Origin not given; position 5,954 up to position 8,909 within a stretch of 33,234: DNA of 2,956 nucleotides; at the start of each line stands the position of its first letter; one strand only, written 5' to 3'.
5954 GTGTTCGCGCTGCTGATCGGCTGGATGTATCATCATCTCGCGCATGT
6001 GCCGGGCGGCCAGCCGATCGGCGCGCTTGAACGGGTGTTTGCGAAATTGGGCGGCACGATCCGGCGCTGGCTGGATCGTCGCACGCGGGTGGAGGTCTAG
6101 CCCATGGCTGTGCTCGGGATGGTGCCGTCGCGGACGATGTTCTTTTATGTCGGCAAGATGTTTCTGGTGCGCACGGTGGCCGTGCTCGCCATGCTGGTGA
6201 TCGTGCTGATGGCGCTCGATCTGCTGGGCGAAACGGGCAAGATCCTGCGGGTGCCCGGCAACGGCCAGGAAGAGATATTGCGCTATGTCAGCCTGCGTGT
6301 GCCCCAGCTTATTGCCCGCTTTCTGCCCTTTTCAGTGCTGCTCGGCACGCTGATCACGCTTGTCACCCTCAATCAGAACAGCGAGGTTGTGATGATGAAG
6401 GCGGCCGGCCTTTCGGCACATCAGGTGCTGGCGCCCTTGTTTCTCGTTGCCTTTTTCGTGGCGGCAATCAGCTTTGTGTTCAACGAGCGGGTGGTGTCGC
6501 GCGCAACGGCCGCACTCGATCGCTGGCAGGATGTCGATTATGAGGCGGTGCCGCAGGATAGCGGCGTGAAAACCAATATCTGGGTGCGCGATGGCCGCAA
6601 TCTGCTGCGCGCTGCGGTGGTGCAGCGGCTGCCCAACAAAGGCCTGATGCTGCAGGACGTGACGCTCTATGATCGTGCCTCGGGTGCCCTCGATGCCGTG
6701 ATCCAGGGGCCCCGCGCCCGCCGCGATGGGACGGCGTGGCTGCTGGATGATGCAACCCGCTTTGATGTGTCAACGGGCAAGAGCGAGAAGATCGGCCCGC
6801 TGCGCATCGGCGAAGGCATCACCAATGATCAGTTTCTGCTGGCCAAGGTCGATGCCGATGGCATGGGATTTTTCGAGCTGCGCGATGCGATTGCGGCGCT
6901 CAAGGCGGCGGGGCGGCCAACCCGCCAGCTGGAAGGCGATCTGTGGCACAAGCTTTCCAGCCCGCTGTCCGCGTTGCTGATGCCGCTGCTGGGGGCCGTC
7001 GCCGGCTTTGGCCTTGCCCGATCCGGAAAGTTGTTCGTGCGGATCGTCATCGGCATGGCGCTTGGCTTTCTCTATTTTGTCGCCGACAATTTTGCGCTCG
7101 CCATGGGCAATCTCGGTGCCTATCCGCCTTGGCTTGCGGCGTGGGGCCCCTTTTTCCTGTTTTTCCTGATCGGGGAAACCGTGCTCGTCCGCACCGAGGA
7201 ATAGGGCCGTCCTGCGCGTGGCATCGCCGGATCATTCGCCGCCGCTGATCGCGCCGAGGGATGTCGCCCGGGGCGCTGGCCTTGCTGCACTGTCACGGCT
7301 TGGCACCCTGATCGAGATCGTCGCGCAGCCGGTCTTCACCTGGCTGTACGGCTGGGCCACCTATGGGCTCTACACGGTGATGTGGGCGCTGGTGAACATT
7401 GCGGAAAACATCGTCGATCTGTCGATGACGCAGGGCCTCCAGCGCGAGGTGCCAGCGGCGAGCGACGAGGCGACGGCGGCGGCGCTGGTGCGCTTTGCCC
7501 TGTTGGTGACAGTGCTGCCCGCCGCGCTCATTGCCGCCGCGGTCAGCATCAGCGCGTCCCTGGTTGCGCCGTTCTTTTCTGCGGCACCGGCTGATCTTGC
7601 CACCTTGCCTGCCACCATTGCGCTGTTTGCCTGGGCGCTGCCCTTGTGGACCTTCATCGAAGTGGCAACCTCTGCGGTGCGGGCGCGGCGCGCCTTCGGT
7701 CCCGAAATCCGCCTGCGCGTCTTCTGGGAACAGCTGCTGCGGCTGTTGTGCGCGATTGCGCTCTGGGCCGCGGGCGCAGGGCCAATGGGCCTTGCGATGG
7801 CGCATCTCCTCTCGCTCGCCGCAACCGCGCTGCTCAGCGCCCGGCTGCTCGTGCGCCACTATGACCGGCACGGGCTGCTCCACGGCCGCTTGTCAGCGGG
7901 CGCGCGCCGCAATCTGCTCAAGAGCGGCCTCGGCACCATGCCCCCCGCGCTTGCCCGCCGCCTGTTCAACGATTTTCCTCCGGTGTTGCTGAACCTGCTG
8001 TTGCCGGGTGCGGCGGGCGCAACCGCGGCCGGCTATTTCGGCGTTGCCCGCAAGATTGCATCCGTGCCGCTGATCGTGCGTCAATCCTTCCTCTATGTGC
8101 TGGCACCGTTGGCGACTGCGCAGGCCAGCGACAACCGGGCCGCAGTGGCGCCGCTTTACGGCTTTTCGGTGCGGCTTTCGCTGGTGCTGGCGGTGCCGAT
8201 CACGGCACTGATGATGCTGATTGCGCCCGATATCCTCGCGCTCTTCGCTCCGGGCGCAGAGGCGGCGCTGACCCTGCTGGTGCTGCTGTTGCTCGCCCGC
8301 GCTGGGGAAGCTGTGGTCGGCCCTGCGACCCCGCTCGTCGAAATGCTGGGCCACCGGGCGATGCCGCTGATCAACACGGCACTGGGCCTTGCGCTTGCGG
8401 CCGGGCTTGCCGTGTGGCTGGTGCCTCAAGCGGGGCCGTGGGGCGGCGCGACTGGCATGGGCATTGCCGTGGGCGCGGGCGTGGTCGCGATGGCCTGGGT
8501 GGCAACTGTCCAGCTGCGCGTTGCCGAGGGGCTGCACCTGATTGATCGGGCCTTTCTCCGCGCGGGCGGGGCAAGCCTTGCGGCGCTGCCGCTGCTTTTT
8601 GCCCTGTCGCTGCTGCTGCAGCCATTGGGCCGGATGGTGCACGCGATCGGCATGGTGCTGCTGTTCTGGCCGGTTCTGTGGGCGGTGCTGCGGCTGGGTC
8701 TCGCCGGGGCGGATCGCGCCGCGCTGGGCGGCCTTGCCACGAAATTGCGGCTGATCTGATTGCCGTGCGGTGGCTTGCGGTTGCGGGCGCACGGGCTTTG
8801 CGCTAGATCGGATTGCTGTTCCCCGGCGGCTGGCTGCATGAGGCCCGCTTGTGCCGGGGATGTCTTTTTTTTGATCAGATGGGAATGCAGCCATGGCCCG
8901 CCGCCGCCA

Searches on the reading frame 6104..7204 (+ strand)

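Call 36: search_protein_families(library=pfam, proteins=[window:6104-7204:+], max_evalue=0.0001)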
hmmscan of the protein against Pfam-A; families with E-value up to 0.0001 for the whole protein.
window:6104-7204:+ (366 aa): 1 family
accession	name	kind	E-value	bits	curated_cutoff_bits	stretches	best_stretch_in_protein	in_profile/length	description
PF03739.19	LptF_LptG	-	4e-74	250.2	27.9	1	15-361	2-351/353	Lipopolysaccharide export system permease LptF/LptG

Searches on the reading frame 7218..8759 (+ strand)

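Call 36: search_protein_families(library=pfam, proteins=[window:7218-8759:+], max_evalue=0.0001)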
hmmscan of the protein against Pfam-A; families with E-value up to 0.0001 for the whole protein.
window:7218-8759:+ (513 aa): 2 families
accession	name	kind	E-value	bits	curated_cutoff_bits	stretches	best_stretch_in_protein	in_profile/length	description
PF13440.11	Polysacc_synt_3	-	1e-08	35.2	23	1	48-341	10-281/293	Polysaccharide biosynthesis protein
PF01943.22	Polysacc_synt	-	4.8e-08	33.2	28.2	1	17-298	2-269/274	Polysaccharide biosynthesis protein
